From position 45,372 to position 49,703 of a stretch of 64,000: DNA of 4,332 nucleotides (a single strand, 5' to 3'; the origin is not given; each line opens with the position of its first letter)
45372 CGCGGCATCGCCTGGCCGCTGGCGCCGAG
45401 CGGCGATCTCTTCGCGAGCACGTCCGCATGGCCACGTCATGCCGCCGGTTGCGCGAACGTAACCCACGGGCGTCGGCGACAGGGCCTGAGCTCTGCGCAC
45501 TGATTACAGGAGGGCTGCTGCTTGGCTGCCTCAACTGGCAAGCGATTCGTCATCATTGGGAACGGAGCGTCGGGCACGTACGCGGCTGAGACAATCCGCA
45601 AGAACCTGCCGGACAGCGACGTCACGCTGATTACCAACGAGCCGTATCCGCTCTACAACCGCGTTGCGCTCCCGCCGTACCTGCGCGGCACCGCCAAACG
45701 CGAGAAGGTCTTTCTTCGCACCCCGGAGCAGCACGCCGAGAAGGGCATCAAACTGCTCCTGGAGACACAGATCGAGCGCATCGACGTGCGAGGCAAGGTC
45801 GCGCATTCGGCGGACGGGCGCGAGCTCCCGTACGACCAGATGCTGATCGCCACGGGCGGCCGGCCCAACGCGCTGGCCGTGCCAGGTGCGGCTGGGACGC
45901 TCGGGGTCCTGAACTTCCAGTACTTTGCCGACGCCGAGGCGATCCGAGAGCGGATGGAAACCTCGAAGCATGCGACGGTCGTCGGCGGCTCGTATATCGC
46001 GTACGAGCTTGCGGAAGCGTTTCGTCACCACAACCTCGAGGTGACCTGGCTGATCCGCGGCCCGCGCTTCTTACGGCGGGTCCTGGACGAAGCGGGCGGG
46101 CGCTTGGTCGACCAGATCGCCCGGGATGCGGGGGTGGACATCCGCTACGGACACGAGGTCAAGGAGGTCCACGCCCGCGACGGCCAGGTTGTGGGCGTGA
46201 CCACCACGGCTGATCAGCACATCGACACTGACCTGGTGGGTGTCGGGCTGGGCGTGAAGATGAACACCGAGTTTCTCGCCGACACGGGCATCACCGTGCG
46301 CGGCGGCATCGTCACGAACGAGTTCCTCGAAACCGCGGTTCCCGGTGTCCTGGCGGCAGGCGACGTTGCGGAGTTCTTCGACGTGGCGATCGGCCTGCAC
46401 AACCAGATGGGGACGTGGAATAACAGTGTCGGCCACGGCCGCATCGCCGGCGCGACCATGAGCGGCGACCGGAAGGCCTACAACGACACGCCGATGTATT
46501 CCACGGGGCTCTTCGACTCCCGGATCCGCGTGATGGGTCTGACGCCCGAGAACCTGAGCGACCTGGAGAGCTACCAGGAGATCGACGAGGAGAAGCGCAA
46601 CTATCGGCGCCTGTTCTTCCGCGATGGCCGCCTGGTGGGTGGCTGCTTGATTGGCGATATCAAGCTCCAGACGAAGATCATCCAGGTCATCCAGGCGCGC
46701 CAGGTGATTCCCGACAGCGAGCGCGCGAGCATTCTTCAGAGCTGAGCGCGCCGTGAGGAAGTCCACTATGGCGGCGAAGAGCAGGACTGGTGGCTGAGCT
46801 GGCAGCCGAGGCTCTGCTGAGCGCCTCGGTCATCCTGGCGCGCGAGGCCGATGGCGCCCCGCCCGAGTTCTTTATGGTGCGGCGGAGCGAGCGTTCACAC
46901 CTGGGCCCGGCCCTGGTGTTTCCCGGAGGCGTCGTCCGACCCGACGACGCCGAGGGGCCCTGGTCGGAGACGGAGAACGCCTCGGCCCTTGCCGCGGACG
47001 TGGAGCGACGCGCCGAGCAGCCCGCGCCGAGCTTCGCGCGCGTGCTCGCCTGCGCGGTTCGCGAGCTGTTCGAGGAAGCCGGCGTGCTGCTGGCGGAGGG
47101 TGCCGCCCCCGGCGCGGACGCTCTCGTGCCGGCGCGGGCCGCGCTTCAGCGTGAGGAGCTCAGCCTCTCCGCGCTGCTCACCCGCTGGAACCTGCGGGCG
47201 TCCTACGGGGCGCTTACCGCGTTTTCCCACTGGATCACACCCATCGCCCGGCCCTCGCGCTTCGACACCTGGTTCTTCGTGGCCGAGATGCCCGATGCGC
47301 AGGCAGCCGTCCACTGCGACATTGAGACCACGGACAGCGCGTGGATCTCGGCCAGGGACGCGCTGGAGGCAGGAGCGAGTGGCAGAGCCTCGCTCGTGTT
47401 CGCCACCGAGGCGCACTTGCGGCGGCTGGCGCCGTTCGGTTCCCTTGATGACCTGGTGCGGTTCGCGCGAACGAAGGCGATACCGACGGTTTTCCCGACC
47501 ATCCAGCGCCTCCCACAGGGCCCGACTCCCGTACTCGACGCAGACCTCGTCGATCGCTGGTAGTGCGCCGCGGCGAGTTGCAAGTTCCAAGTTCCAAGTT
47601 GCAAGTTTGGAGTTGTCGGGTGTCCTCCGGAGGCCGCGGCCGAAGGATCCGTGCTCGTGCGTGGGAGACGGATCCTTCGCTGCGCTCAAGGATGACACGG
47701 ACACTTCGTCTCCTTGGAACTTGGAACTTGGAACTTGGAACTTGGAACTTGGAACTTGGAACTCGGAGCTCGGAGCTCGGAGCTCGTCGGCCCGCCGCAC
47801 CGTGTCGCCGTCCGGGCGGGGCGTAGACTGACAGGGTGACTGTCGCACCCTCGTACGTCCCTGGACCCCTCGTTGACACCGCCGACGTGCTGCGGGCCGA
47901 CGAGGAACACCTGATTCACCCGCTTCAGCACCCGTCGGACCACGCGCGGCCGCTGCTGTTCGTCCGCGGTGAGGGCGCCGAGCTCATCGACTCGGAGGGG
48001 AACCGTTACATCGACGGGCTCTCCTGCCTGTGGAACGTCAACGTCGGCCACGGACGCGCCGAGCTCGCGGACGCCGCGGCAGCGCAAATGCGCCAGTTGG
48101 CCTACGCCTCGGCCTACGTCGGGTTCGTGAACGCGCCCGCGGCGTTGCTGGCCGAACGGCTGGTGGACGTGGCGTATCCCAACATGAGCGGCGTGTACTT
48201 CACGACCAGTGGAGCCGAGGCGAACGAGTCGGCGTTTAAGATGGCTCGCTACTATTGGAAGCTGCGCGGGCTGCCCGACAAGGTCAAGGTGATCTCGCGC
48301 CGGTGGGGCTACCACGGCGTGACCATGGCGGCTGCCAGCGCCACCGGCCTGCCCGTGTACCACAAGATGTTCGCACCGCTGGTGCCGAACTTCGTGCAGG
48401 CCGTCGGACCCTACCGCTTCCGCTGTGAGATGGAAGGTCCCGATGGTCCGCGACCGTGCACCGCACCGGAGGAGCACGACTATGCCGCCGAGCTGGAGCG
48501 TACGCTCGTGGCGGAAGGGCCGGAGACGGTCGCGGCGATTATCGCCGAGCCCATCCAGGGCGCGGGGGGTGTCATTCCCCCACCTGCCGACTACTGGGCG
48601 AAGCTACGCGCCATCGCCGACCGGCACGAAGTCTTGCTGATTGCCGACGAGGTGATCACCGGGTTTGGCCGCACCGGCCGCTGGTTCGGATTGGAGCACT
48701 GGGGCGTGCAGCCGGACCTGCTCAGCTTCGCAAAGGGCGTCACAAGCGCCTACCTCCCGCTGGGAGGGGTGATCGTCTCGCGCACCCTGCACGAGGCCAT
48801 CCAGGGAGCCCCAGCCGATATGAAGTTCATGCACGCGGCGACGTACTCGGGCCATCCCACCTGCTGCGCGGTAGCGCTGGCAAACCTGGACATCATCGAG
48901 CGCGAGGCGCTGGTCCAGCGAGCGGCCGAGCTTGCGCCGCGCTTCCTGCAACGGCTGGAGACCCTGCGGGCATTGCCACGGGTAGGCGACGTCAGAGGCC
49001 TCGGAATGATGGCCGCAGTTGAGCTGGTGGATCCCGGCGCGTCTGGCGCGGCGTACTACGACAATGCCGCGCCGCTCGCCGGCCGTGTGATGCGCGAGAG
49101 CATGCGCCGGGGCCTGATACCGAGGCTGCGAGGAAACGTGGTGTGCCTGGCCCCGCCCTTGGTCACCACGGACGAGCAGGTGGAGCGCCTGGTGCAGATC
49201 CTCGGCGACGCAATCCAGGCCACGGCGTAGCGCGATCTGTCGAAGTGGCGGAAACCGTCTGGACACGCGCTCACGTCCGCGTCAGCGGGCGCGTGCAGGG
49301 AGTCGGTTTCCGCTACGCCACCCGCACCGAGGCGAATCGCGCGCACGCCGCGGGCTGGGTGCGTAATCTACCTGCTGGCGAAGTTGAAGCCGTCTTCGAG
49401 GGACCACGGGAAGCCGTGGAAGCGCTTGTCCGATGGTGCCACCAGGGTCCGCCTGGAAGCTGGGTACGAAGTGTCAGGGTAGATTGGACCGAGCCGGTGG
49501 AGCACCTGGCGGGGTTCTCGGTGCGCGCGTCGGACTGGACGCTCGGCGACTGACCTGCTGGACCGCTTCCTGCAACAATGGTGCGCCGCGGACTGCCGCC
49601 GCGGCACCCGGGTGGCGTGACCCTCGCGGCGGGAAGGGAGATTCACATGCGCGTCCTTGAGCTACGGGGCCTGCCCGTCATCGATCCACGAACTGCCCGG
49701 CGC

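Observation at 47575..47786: Cruciform-capable composite element: inverted heptanucleotide microsatellites flanking a GGATCC-cored hairpin, just upstream of the aminotransferase gene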

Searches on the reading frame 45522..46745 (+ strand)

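Call 15: search_protein_families(library=pfam, proteins=[window:45522-46745:+])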
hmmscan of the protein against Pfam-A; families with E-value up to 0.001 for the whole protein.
window:45522-46745:+ (407 aa): 8 families
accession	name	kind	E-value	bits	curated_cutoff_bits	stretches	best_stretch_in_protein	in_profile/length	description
PF07992.20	Pyr_redox_2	-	6.6e-59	200.2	26.1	1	8-306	2-291/291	Pyridine nucleotide-disulphide oxidoreductase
PF00070.33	Pyr_redox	-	2e-22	79.9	22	1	150-229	1-80/82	Pyridine nucleotide-disulphide oxidoreductase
PF18267.7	Rubredoxin_C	-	2.4e-11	43.9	25.9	1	343-392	20-68/70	Rubredoxin NAD+ reductase C-terminal domain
PF13738.12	Pyr_redox_3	-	3.7e-09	36.7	30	1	107-280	128-305/305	Pyridine nucleotide-disulphide oxidoreductase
PF03486.20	HI0933_like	-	3e-06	27.3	50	0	9-39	3-31/244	HI0933-like protein Rossmann domain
PF01266.30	DAO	-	0.00015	21.9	27.9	0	200-244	159-203/353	FAD dependent oxidoreductase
PF13454.12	NAD_binding_9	-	0.00033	21.1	21.8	0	10-45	1-36/155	FAD-NAD(P)-binding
PF01593.30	Amino_oxidase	-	0.0008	19.2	19.8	0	193-239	204-250/443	Flavin containing amine oxidoreductase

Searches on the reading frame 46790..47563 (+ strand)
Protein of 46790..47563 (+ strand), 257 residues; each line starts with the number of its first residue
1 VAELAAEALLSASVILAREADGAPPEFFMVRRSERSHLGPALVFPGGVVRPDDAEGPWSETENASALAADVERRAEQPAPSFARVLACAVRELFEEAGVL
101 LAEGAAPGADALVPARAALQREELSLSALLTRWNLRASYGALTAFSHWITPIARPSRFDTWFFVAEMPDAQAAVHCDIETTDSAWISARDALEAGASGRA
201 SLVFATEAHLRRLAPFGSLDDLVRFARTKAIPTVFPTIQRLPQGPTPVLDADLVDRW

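Call 15: search_protein_families(library=pfam, proteins=[window:46790-47563:+])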
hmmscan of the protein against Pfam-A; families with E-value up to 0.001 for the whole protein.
window:46790-47563:+ (257 aa): 1 family
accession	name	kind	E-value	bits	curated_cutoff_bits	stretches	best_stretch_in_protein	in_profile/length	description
PF00293.34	NUDIX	-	2.6e-06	27.9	21.1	0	86-100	45-59/134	NUDIX domain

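Call 16: find_encoding_contigs(protein=window:46790-47563:+, flank=10000, max_places=10)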
Protein window:46790-47563:+ (257 aa): 1 contig read that carries it; 1 place shown.
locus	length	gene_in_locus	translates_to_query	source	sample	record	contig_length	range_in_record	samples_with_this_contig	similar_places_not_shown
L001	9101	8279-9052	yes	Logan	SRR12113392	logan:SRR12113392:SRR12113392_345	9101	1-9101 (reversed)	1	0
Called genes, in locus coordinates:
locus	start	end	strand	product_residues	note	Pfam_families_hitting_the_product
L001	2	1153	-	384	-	?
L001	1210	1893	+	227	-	-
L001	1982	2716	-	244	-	PF13641:Glyco_tranf_2_3 (weak), PF00535:Glycos_transf_2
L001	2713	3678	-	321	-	PF13641:Glyco_tranf_2_3, PF00535:Glycos_transf_2, PF10111:Glyco_tranf_2_2 (weak)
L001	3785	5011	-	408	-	PF08245:Mur_ligase_M (faint), PF27239:FOL3_C, PF02875:Mur_ligase_C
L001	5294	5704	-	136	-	PF21619:DUF6855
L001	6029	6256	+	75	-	PF01022:HTH_5, PF12802:MarR_2, PF12840:HTH_20 (weak), PF13545:HTH_Crp_2 (weak)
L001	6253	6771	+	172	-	PF08327:AHSA1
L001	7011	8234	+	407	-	PF03486:HI0933_like (faint), PF07992:Pyr_redox_2, PF13738:Pyr_redox_3 (weak), PF00070:Pyr_redox, PF18267:Rubredoxin_C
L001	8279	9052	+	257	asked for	PF00293:NUDIX (faint)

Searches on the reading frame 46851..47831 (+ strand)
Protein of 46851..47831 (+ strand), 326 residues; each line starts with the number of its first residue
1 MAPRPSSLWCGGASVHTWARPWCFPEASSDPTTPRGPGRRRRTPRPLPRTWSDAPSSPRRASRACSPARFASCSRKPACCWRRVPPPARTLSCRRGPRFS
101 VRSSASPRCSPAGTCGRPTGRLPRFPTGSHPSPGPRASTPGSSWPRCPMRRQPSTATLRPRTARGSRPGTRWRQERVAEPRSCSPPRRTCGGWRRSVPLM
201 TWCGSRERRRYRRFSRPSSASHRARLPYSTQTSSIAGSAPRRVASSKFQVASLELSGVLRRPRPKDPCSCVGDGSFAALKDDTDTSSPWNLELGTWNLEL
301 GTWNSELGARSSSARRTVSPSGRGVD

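Call 82: search_protein_families(library=pfam, proteins=[window:46851-47831:+], max_evalue=0.01)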
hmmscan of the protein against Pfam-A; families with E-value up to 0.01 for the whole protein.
window:46851-47831:+ (326 aa): 0 families

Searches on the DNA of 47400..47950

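Call 11: search_rna_families(source=window, start=47400, end=47950, threshold=evalue, max_evalue=10)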
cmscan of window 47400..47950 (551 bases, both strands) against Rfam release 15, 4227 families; matches with E-value up to 10: 2.
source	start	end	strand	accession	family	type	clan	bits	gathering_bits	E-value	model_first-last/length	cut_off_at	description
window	47741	47826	-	RF01724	SAM-Chlorobi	Cis-reg;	-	15.4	35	2.7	1-87/87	no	SAM-Chlorobi RNA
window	47617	47701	+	RF02000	MIR1846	Gene; miRNA;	-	15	77.5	7.1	1-110/110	no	MIR1846 microRNA precursor family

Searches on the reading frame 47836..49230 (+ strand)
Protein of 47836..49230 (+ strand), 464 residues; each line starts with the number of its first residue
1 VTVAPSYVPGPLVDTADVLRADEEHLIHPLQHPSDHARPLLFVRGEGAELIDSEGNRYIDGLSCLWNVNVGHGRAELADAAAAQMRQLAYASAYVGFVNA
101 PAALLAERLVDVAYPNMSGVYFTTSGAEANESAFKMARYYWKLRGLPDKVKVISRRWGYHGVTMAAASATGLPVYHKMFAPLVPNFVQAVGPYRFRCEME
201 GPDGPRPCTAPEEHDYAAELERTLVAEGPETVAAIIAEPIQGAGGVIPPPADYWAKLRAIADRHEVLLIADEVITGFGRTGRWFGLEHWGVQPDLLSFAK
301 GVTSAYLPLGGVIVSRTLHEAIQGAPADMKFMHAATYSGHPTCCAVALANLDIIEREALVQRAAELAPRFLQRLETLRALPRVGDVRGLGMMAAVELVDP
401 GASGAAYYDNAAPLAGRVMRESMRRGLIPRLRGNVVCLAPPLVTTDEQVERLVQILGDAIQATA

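Call 14: find_encoding_contigs(protein=window:47836-49230:+, flank=10000, max_places=10)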
Protein window:47836-49230:+ (464 aa): no gene with exactly this product is on record in the collection.

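Call 15: search_protein_families(library=pfam, proteins=[window:47836-49230:+])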
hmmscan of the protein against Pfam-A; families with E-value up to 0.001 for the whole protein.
window:47836-49230:+ (464 aa): 1 family
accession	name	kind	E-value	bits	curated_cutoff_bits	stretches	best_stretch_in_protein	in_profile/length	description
PF00202.27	Aminotran_3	-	3.1e-95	319.7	30.5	1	37-460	8-403/403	Aminotransferase class-III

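Call 19: find_homologous_proteins(query=window:47836-49230:+, max_evalue=1e-50)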
Query window:47836-49230:+ (464 aa): 7998 proteins with E <= 1e-50 among 8000 candidates; the best 120 are listed.
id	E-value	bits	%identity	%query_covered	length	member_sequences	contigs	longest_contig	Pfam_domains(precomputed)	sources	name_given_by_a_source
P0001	0.0e+0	1011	100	96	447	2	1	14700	PF00202.28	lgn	-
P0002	7.2e-230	782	74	97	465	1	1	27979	PF00202.28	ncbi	-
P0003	8.2e-230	782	72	100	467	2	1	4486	PF00202.28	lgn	-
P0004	1.8e-228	777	72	100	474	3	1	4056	PF00202.28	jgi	jgi:adenosylmethionine-8-amino-7-oxononanoate aminotransferase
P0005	1.8e-227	774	73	97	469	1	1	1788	PF00202.28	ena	-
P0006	6.1e-227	772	73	97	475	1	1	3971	PF00202.28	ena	-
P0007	7.2e-227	772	72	99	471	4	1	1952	PF00202.28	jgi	jgi:putrescine---pyruvate transaminase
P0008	3.7e-226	770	72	99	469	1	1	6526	PF00202.28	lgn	-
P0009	1.1e-224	765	72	98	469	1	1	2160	PF00202.28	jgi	-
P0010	4.0e-224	763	72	97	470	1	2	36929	PF00202.28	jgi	-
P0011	9.5e-224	762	70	100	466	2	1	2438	PF00202.28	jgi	jgi:putrescine aminotransferase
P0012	1.2e-223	761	71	98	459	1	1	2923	PF00202.28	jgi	jgi:adenosylmethionine-8-amino-7-oxononanoate aminotransferase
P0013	5.1e-223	759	72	100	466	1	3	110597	PF00202.28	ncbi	-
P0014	1.3e-222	758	71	98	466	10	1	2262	PF00202.28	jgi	jgi:putrescine---pyruvate transaminase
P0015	1.6e-221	754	72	97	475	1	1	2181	PF00202.28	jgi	jgi:adenosylmethionine-8-amino-7-oxononanoate aminotransferase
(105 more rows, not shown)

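Call 20: find_encoding_contigs(protein=P0001, flank=10000, max_places=5)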
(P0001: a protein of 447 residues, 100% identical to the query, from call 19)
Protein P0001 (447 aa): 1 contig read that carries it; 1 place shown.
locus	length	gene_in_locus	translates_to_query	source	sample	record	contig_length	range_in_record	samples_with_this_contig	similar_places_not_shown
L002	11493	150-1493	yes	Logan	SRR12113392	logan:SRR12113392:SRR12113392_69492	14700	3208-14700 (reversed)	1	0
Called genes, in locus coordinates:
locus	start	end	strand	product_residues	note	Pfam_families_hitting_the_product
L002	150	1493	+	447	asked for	PF00202:Aminotran_3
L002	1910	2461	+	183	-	PF05239:PRC (faint)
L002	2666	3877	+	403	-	PF00675:Peptidase_M16, PF05193:Peptidase_M16_C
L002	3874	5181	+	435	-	PF00675:Peptidase_M16, PF05193:Peptidase_M16_C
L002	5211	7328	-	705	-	PF13520:AA_permease_2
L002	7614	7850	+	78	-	-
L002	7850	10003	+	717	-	PF02665:Nitrate_red_gam (weak), PF12838:Fer4_7 (faint), PF13187:Fer4_9 (faint), PF00037:Fer4 (faint), PF12797:Fer4_2 (faint), PF13183:Fer4_8 (weak), PF13237:Fer4_10 (weak), PF02754:CCG, +2 more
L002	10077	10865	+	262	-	PF01012:ETF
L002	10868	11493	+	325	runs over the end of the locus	PF01012:ETF, PF00766:ETF_alpha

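Call 21: find_encoding_contigs(protein=P0002, flank=10000, max_places=5)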
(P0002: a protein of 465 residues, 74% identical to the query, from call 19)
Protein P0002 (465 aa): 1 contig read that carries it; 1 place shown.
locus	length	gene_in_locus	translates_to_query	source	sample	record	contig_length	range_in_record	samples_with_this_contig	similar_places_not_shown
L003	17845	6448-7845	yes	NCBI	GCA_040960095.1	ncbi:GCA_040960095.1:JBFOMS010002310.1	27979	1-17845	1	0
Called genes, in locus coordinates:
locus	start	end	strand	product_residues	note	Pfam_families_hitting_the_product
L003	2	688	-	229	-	?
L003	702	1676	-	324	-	PF00535:Glycos_transf_2, PF13641:Glyco_tranf_2_3, PF13632:Glyco_trans_2_3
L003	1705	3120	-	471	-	PF08245:Mur_ligase_M, PF02875:Mur_ligase_C, PF27239:FOL3_C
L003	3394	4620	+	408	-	PF03486:HI0933_like (faint), PF07992:Pyr_redox_2, PF13738:Pyr_redox_3, PF00070:Pyr_redox, PF18267:Rubredoxin_C (weak)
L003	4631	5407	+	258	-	-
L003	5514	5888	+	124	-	PF01592:NifU_N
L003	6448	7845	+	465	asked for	PF00202:Aminotran_3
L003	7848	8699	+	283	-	PF00763:THF_DHG_CYH, PF02882:THF_DHG_CYH_C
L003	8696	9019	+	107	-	PF00708:Acylphosphatase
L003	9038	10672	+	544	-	PF01019:G_glu_transpept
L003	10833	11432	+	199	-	PF05239:PRC (weak)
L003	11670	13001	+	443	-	PF00675:Peptidase_M16, PF05193:Peptidase_M16_C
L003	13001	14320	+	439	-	PF00675:Peptidase_M16, PF05193:Peptidase_M16_C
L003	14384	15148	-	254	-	PF00230:MIP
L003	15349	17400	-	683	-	PF13520:AA_permease_2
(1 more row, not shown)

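Call 22: find_encoding_contigs(protein=P0013, flank=10000, max_places=5)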
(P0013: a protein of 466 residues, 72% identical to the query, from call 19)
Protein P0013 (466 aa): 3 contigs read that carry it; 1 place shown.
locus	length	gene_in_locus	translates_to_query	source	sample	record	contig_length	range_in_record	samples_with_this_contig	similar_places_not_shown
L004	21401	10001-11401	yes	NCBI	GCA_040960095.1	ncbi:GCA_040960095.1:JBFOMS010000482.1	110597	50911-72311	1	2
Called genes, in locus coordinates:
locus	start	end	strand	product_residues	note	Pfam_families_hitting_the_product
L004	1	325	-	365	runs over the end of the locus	PF08331:QueG_DUF1730, PF13187:Fer4_9 (faint), PF00037:Fer4 (faint), PF13484:Fer4_16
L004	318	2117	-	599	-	PF00009:GTP_EFTU, PF00071:Ras (weak), PF03144:GTP_EFTU_D2, PF00679:EFG_C, PF06421:LepA_C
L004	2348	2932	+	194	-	-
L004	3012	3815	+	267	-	PF02673:BacA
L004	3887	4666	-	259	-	PF13641:Glyco_tranf_2_3 (weak), PF00535:Glycos_transf_2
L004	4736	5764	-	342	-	PF00535:Glycos_transf_2, PF13641:Glyco_tranf_2_3, PF13632:Glyco_trans_2_3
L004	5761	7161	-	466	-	PF08245:Mur_ligase_M, PF02875:Mur_ligase_C, PF27239:FOL3_C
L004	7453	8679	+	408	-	PF01266:DAO (faint), PF07992:Pyr_redox_2, PF13738:Pyr_redox_3 (faint), PF00070:Pyr_redox, PF18267:Rubredoxin_C (weak)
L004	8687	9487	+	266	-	PF00293:NUDIX (faint)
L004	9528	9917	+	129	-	PF01592:NifU_N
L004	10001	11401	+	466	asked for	PF00202:Aminotran_3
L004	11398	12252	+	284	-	PF00763:THF_DHG_CYH, PF02882:THF_DHG_CYH_C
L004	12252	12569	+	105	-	PF00708:Acylphosphatase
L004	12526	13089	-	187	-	PF20587:DUF6789 (faint)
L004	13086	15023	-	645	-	PF19291:TREH_N, PF00723:Glyco_hydro_15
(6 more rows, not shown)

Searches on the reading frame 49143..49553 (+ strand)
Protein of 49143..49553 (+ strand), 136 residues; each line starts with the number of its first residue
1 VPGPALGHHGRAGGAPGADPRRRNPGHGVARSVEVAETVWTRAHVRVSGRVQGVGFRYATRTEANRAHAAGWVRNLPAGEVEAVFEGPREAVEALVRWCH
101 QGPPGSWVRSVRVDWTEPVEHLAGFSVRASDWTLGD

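Call 15: search_protein_families(library=pfam, proteins=[window:49143-49553:+])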
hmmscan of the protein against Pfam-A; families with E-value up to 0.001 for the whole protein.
window:49143-49553:+ (136 aa): 1 family
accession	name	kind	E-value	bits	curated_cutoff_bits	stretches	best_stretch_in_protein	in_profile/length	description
PF00708.24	Acylphosphatase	-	9.6e-24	83.9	22.5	1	44-126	2-84/85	Acylphosphatase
